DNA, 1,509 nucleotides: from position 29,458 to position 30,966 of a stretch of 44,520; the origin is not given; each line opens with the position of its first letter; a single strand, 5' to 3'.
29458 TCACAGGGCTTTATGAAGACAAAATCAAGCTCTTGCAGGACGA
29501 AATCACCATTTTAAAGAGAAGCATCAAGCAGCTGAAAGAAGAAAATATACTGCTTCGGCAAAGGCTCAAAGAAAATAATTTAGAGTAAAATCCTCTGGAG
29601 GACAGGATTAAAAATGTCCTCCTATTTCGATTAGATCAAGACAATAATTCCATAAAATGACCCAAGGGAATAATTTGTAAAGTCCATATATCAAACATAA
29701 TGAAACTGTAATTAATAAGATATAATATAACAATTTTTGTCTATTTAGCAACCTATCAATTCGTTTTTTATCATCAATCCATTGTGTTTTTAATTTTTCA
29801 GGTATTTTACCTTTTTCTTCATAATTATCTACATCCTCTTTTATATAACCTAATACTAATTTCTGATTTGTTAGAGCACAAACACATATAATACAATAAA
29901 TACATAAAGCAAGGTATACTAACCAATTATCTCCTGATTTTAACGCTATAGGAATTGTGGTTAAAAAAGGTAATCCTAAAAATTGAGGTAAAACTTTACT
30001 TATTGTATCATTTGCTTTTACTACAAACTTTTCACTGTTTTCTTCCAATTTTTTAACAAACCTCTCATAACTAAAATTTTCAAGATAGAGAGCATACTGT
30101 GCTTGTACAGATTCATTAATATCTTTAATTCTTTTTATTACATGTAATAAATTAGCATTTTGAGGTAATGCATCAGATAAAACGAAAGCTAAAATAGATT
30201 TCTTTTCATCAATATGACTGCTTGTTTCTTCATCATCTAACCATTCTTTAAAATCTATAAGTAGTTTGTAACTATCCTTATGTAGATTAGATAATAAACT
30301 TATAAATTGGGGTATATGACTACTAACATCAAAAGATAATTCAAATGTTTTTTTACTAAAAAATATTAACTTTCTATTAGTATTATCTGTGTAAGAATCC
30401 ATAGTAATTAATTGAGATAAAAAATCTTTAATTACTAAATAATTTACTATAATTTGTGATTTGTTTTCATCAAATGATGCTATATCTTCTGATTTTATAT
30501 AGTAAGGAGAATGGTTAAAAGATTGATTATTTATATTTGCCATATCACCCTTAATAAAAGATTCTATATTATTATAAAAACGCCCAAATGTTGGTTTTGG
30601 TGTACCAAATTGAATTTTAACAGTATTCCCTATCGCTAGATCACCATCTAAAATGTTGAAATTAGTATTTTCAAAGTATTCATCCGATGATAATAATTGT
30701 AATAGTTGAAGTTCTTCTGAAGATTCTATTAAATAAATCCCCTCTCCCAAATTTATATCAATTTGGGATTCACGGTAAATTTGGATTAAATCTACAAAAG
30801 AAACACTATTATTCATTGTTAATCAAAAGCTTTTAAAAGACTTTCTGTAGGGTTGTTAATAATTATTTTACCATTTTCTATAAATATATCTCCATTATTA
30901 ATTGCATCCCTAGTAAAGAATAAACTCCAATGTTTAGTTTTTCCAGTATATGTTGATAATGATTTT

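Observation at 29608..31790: AT-rich antiparallel two-gene cassette at the prophage right arm: NdpA/YejK-family DNA-binding protein plus orphan multi-TM protein (candidate undescribed defence or exclusion module)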

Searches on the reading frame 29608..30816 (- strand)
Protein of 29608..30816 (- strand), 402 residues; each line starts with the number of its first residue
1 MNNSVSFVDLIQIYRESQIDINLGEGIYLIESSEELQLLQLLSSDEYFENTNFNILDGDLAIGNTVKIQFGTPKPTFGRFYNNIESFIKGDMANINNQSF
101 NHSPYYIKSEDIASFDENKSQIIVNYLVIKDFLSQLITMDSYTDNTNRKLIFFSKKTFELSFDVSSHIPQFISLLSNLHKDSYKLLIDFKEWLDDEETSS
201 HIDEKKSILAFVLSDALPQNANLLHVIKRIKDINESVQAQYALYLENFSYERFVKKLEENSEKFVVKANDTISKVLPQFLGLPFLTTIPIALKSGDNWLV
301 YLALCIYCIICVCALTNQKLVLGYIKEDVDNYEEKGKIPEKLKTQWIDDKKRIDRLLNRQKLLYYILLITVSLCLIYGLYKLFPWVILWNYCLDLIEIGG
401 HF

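Call 3: search_protein_families(library=pfam, proteins=[window:29608-30816:-], max_evalue=1)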
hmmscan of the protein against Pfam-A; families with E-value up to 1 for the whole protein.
window:29608-30816:- (402 aa): 1 family
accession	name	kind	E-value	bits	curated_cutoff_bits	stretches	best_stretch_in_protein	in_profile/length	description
PF22954.2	DUF7027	-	0.059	13.7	27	0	364-381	46-63/100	Domain of unknown function (DUF7027)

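Call 4: search_protein_families(library=padloc, proteins=[window:29608-30816:-], max_evalue=1)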
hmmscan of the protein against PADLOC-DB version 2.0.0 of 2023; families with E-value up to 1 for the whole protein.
window:29608-30816:- (402 aa): 0 families

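Call 5: search_protein_families(library=ncbifam, proteins=[window:29608-30816:-], max_evalue=1)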
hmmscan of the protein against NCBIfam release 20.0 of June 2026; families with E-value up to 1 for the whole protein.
window:29608-30816:- (402 aa): 1 family
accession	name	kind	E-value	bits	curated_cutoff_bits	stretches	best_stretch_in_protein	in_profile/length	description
NF053869.1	DS1_2_antiphage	equivalog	1.6e-11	44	315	1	80-274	33-223/337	anti-phage protein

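Call 6: search_protein_families(library=phrogs, proteins=[window:29608-30816:-], max_evalue=1)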
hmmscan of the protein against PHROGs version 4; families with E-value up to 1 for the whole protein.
window:29608-30816:- (402 aa): 4 families
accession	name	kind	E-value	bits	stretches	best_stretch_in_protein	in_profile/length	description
phrog_5023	-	unknown function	3.3e-26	93.2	1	4-386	3-399/412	-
phrog_17964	-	unknown function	0.14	13.2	0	102-130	4-30/68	-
phrog_27788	-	unknown function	0.18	12.9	0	299-333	13-47/88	-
phrog_23721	-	unknown function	0.27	12.6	0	361-390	25-54/60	-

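Call 18: find_homologous_proteins(query=window:29608-30816:-, max_evalue=0.001)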
Query window:29608-30816:- (402 aa): 99 proteins with E <= 0.001 among 4522 candidates.
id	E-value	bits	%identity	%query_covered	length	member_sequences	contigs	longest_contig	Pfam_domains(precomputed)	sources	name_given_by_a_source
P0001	3.1e-259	877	99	100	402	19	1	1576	-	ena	-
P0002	2.9e-244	828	93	100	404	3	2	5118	-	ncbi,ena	-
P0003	4.9e-243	824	93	100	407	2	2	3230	-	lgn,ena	-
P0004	2.0e-234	796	90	99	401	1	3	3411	-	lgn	-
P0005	8.4e-211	718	87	95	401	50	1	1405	-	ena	-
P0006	2.0e-165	568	68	98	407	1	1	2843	-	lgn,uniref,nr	uniref:hypothetical protein n=1 Tax=Ornithobacterium rhinotracheale TaxID=28251 RepID=UPI001C86E773|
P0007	1.4e-149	516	62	97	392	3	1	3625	-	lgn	-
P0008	1.1e-147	510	62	97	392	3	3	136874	-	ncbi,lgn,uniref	ncbi:hypothetical protein [Morganella morganii]|uniref:hypothetical protein n=1 Tax=Morganella morga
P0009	9.1e-145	500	61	95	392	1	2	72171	-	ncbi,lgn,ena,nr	nr:hypothetical protein [uncultured Moellerella sp.]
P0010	1.2e-144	500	60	97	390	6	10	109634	-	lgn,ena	-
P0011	2.4e-143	496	60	97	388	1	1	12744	-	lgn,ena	-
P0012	1.2e-141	490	60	94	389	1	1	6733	-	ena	-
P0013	2.6e-141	489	60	94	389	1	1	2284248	-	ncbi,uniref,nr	ncbi:hypothetical protein [Aggregatibacter actinomycetemcomitans]|uniref:hypothetical protein n=1 Ta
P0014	4.9e-141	488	60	94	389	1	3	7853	-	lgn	-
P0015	1.6e-140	487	59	97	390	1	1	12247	-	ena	-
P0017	3.4e-140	485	59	97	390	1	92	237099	-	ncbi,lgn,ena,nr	ncbi:MAG: hypothetical protein E6385_08940 [Haemophilus parainfluenzae]|nr:hypothetical protein [Hae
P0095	5.1e-67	245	35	94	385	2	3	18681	-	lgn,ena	-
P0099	3.4e-43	166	34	88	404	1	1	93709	PF24838.3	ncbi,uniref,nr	ncbi:hypothetical protein [Helicobacter cetorum]|uniref:hypothetical protein n=1 Tax=Helicobacter ce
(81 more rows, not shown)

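Call 21: find_related_loci(query=A1, collection=genome_contigs, flank=10000)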
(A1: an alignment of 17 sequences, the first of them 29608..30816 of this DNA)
Query A1 (402 aa) in genome_contigs; peptide patterns used: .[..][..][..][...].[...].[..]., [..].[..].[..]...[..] (x = any residue, [..] = any of these).
47 stretches matched a pattern; 16 encode a relative of the query (tblastn E <= 1e-3); 16 distinct loci.
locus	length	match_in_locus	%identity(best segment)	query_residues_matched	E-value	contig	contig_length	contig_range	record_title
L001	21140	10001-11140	61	4-383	5e-153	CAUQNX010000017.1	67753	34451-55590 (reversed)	MAG TPA_asm: uncultured Moellerella sp. isolate ERR9968724_bin.2_MetaWRAP_v1.3_MAG genome assembly, contig: ERZ21615822.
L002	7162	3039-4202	59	4-392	6e-147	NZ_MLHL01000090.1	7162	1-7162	Rodentibacter trehalosifermentans strain H1987082031 contig_90, whole genome shotgun sequence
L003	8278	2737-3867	61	4-382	3e-141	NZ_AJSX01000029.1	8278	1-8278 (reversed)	Pasteurella bettyae CCUG 2042 contig00028, whole genome shotgun sequence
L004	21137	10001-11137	57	4-382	4e-133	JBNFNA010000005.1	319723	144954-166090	Bisgaard Taxon 46 strain CDC_F4646 cont5, whole genome shotgun sequence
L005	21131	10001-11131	61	4-382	1e-140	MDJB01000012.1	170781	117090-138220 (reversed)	Haemophilus quentini strain K068 K068_S8_L001_R1_001_(paired)_contig_2, whole genome shotgun sequence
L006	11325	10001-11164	47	4-401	2e-114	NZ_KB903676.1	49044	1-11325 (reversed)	Gallibacterium anatis DSM 16844 = F 149 strain DSM 16844 A3EODRAFT_scaffold_14.15, whole genome shotgun sequence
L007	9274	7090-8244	46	4-401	1e-113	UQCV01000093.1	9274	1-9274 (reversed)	uncultured Succinivibrionaceae bacterium isolate UMGS157 genome assembly, contig: NODE_1137_length_9274_cov_44.8487, who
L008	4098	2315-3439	46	5-382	6e-108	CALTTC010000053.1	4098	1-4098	MAG: uncultured Moraxella sp. isolate LjdigJ8uW1_bin.33.MAG genome assembly, contig: NODE_9306_length_4098_cov_29.430126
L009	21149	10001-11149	39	7-382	1e-86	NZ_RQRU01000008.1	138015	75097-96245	Psychrobacter pygoscelis strain I-STPP5b NODE_8_length_138015_cov_93.325474, whole genome shotgun sequence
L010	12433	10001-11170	38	1-382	3e-74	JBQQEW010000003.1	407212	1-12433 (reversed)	Psychrobacter sp. 1Y6 NODE_3_length_407212_cov_1807.730004, whole genome shotgun sequence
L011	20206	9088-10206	38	1-365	2e-70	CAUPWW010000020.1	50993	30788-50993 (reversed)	MAG TPA_asm: uncultured Psychrobacter sp. isolate ERR9968823_bin.9_MetaWRAP_v1.3_MAG genome assembly, contig: ERZ2161603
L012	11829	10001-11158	36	7-383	4e-70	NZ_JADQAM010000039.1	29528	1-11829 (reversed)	Psychrobacter sp. Ps2 NODE_30_length_29528_cov_113.043869, whole genome shotgun sequence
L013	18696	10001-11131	59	4-382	9e-146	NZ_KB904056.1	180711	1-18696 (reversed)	Rodentibacter pneumotropicus DSM 21403 A3GEDRAFT_scaffold_4.5, whole genome shotgun sequence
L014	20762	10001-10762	32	150-401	2e-32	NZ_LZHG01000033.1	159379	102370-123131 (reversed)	Gilliamella sp. Choc4-2 Gilliamella_apicola_Choc4-2_contig4, whole genome shotgun sequence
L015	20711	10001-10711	32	145-378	4e-28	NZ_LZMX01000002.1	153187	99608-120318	Haemophilus parainfluenzae strain CCUG 62654 contig_10, whole genome shotgun sequence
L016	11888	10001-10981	27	53-379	5e-27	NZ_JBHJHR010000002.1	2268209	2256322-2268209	Moraxella sp. ZJ142 ptg000001c, whole genome shotgun sequence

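Call 26: search_protein_families(library=ncbifam, proteins=[L015:8514-9611:+, L015:9608-10762:+, L014:8484-9578:+, L014:9578-10774:+, L016:8780-9871:+, L016:9965-11062:+, L001:9030-9998:+, L009:8957-9958:+, P0099], max_evalue=0.01)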
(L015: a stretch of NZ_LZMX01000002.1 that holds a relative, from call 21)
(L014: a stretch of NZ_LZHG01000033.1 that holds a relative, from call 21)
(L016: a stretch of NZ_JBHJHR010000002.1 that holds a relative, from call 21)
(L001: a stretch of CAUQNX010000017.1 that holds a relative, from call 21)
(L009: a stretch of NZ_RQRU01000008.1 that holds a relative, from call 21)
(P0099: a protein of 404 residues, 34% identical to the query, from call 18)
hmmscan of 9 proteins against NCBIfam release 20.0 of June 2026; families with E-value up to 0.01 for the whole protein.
L015:8514-9611:+ (365 aa): 2 families
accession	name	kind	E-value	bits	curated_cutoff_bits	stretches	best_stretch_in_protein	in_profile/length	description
NF001557.0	PRK00378.1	equivalog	1.4e-24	86.9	341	1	1-340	1-312/334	nucleoid-associated protein YejK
NF053868.1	DS1_1_antiphage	equivalog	4.7e-16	58.7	330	1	34-329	58-349/369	nucleoid-associated anti-phage protein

L015:9608-10762:+ (384 aa): 1 family
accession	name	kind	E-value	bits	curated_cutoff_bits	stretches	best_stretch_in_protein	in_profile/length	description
NF053869.1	DS1_2_antiphage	equivalog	1.2e-14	54.2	315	1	72-350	34-305/337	anti-phage protein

L014:8484-9578:+ (364 aa): 2 families
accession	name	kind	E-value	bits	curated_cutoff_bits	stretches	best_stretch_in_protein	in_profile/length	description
NF001557.0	PRK00378.1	equivalog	3e-23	82.5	341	1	3-333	1-306/334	nucleoid-associated protein YejK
NF053868.1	DS1_1_antiphage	equivalog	1.5e-18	66.9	330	1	5-347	28-369/369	nucleoid-associated anti-phage protein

L014:9578-10774:+ (398 aa): 1 family
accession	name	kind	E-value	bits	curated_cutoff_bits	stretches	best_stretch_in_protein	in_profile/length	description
NF053869.1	DS1_2_antiphage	equivalog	3.5e-14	52.7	315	1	77-311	32-265/337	anti-phage protein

L016:8780-9871:+ (363 aa): 2 families
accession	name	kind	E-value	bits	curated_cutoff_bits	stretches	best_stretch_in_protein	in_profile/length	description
NF001557.0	PRK00378.1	equivalog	1.2e-24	87.2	341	1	1-335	1-310/334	nucleoid-associated protein YejK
NF053868.1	DS1_1_antiphage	equivalog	4.8e-17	62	330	1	3-329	28-350/369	nucleoid-associated anti-phage protein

L016:9965-11062:+ (365 aa): 2 families
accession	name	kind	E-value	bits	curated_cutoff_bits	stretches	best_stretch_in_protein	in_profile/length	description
NF053869.1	DS1_2_antiphage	equivalog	6.4e-15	55.1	315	1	40-300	34-287/337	anti-phage protein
NF033665.1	PACE_efflu_PCE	exception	0.0035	17.7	165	0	303-346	48-91/130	multidrug/biocide efflux PACE transporter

L001:9030-9998:+ (322 aa): 2 families
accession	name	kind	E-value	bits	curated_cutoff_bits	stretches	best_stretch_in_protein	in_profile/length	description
NF001557.0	PRK00378.1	equivalog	2.1e-50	171.8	341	1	2-298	5-303/334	nucleoid-associated protein YejK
NF053868.1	DS1_1_antiphage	equivalog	1.2e-18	67.3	330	1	34-245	65-288/369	nucleoid-associated anti-phage protein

L009:8957-9958:+ (334 aa): 2 families
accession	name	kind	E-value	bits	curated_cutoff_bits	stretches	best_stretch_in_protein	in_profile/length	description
NF001557.0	PRK00378.1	equivalog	6.8e-49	166.8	341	1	2-329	5-323/334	nucleoid-associated protein YejK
NF053868.1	DS1_1_antiphage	equivalog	2.6e-21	76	330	1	42-285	69-324/369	nucleoid-associated anti-phage protein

P0099 (404 aa): 2 families
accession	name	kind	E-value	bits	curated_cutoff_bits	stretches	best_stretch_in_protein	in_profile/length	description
NF053869.1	DS1_2_antiphage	equivalog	2.7e-12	46.5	315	1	89-372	43-335/337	anti-phage protein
TIGR04478.1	rSAM_YfkAB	equivalog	0.0026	17.1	250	1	177-282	151-257/363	radical SAM/CxCxxxxC motif protein YfkAB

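Call 27: search_protein_families(library=pfam, proteins=[L015:8514-9611:+, L015:9608-10762:+, L014:8484-9578:+, L014:9578-10774:+, P0099, P0095, P0008], max_evalue=0.1)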
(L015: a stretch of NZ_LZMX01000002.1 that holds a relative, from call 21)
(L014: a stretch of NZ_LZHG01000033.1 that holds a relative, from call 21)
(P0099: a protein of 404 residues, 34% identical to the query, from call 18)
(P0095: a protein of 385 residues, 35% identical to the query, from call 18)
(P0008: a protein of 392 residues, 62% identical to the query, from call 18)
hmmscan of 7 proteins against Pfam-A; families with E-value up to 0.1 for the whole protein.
L015:8514-9611:+ (365 aa): 1 family
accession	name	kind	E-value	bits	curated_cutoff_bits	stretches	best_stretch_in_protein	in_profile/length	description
PF04245.18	NA37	-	1.7e-26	93.8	24.6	1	9-340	1-313/325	37-kD nucleoid-associated bacterial protein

L015:9608-10762:+ (384 aa): 2 families
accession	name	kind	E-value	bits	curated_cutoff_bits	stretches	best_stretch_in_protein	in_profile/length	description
PF03983.18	SHD1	-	0.03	14.6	23.7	0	28-56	3-31/67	SLA1 homology domain 1, SHD1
PF24264.1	DUF7465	-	0.086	13.1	27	0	24-38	25-39/54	Family of unknown function (DUF7465)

L014:8484-9578:+ (364 aa): 1 family
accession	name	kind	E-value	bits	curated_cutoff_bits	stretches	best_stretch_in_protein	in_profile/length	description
PF04245.18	NA37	-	1.6e-20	74.2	24.6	1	11-331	1-305/325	37-kD nucleoid-associated bacterial protein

L014:9578-10774:+ (398 aa): 2 families
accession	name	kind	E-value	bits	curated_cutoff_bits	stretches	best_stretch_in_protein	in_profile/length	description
PF02545.19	Maf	-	0.0027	17.8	27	0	138-196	68-110/187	Maf-like protein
PF16223.10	DUF4882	-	0.0078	15.9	32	1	36-76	35-75/267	Domain of unknown function (DUF4882)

P0099 (404 aa): 1 family
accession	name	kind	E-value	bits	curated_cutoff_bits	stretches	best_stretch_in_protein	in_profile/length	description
PF24838.2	8xMP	-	8.5e-06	26.1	30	1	264-374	15-130/136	Octameric membrane protein family (8xMP)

P0095 (385 aa): 1 family
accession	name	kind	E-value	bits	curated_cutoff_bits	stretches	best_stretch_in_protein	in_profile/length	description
PF07464.16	ApoLp-III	-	0.057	14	36.3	0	220-270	3-49/146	Apolipophorin-III precursor (apoLp-III)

P0008 (392 aa): 2 families
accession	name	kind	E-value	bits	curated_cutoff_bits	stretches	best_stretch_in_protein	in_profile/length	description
PF09074.15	Mer2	-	0.015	15.6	27.7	1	159-272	39-149/193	Mer2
PF07464.16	ApoLp-III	-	0.055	14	36.3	0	227-273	3-45/146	Apolipophorin-III precursor (apoLp-III)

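Call 39: predict_structure(alignment_id=A1)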
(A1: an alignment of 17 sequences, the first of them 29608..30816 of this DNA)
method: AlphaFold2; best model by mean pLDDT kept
length: 402 residues; sequences in the alignment: 17
mean_pLDDT: 82.2   pTM: 0.61
mean pLDDT of the five models: 82.2, 81.4, 80.6, 79.2, 78.9
residues with pLDDT >= 90: 148; 70-90: 176; 50-70: 75; < 50: 3
segments of 3 or more residues with pLDDT < 50: none
pLDDT, mean of each block of 10 residues (from residue 1): 77 89 85 92 90 91 93 89 93 85 89 91 94 91 84 86 91 93 93 76 88 90 93 92 75 63 65 60 65 71 84 81 77 66 75 79 82 83 66 70 50
secondary structure, 60 per line:
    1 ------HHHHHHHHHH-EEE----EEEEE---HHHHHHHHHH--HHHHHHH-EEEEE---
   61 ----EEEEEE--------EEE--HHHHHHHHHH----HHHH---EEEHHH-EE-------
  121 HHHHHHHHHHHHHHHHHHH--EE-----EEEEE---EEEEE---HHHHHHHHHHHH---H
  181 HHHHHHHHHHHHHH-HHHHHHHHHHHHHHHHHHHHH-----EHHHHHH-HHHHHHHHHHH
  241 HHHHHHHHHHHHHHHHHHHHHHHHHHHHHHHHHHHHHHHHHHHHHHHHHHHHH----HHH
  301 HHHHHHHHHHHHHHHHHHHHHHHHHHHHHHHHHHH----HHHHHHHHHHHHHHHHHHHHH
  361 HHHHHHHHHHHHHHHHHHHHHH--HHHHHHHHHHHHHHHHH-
elements in order: H7-16 E18-20 E25-29 H33-42 H45-51 E53-57 E65-70 E79-81 H84-93 H98-101 E105-107 H121-139 E149-153 E157-161 H165-176 H180-194 H196-216 H223-228 H230-293 H298-335 H340-382 H385-401

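Call 40: search_protein_representatives(alignment_id=A1)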
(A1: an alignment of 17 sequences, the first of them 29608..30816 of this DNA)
Query: 17 sequences, 392 profile positions. Proteins with E-value up to 0.001 (for the whole library): 753; up to 1e-10: 292; up to 1e-30: 36. The best 150 are listed.
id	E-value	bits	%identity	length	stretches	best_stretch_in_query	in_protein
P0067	6.6e-147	506.1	-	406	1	1-387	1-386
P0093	1.1e-138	479.1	-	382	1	1-382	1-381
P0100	1.8e-132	458.7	-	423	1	1-390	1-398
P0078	6.9e-131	453.4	-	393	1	4-388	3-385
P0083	1.1e-130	452.8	-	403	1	1-388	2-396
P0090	1.2e-125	436.2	-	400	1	1-383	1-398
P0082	6.9e-124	430.4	-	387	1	4-378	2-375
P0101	5.0e-123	427.5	-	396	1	1-383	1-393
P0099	5.3e-119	414.3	-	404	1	2-390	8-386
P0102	3.4e-102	358.9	-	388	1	1-384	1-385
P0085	4.6e-102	358.5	-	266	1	133-387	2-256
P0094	3.7e-101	355.5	-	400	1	1-386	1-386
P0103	8.8e-68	245.6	-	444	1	138-383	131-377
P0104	1.2e-67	245.2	-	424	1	3-390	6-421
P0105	5.6e-66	239.7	-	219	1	170-383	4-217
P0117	5.9e-36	140.9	-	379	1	3-382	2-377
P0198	3.3e-19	85.7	-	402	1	58-355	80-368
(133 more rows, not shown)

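Call 45: fold_search(model_id=the predicted structure, library=pdb)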
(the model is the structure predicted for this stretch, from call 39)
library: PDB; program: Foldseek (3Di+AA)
matches with E <= 10: 110; with E <= 0.001: 0
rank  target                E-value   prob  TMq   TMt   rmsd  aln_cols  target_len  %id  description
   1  4f70_A                4.5e-01  0.08  0.13  0.15  17.9       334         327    9  Crystal structure of human CDK8/CYCC in complex with compound 4 (1-[3-tert-butyl-1-(4-methylphenyl)-1H-pyrazol-5-yl]-3 (released 2013-05-01)
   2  5hvy_A                4.7e-01  0.08  0.13  0.15  17.9       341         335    8  CDK8/CYCC IN COMPLEX WITH COMPOUND 20 (released 2016-04-20)
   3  4bdb                  5.0e-01  0.07  0.11  0.15  22.7       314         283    7  Fragment-based screening identifies a new area for inhibitor binding to checkpoint kinase 2 (CHK2) (released 2013-06-26)
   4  4g6l_A                1.2e+00  0.04  0.12  0.14  18.2       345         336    8  Crystal structure of human CDK8/CYCC in the DMG-in conformation (released 2013-05-01)
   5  7upp_B                1.3e+00  0.04  0.11  0.13  24.6       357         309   11  Crystal structure of designed heterotrimeric assembly DHT03_2arm_A21/B21/C long (released 2022-12-14)
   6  1p8u_MODEL_1_A        1.3e+00  0.07  0.11  0.16  20.2       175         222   12  BACTERIORHODOPSIN N' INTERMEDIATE AT 1.62 A RESOLUTION (released 2003-07-08)
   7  7tic_E                1.5e+00  0.06  0.11  0.12  11.5       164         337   14  Structure of the yeast clamp loader (Replication Factor C RFC) bound to the sliding clamp (Proliferating Cell Nuclear  (released 2022-02-16)
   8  9azl_A                1.6e+00  0.03  0.13  0.08  41.9       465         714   11  Cryo-EM structure of the ABC transporter PCAT1 bound with MgADP class1 (released 2024-10-30)
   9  1f4z                  1.9e+00  0.06  0.11  0.16  22.0       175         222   12  BACTERIORHODOPSIN-M PHOTOINTERMEDIATE STATE OF THE E204Q MUTANT AT 1.8 ANGSTROM RESOLUTION (released 2000-08-09)
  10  6zbl_B                2.2e+00  0.08  0.20  0.17  30.8       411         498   14  Plasmodium falciparum merozoite surface protein 1 dimer, conformation 2 (released 2021-05-19)
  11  4lgd_B                2.2e+00  0.02  0.12  0.14  28.0       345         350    9  Structural Basis for Autoactivation of Human Mst2 Kinase and Its Regulation by RASSF5 (released 2013-09-18)
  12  7up8_B                2.2e+00  0.02  0.11  0.13  17.9       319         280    8  Crystal structure of C-terminal Domain of MSK1 in complex with covalently bound pyrrolopyrimidine compound 27 (co-crys (released 2022-07-06)
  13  2i1x                  2.3e+00  0.05  0.10  0.15  19.5       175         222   12  Bacteriorhodopsin/lipid complex, D96A mutant (released 2006-10-10)
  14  4fbz                  2.4e+00  0.06  0.11  0.17  20.1       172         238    9  Crystal structure of deltarhodopsin from Haloterrigena thermotolerans (released 2013-05-15)
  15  1kg9                  2.4e+00  0.04  0.10  0.15  25.3       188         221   10  Structure of a "mock-trapped" early-M intermediate of bacteriorhosopsin (released 2001-12-05)
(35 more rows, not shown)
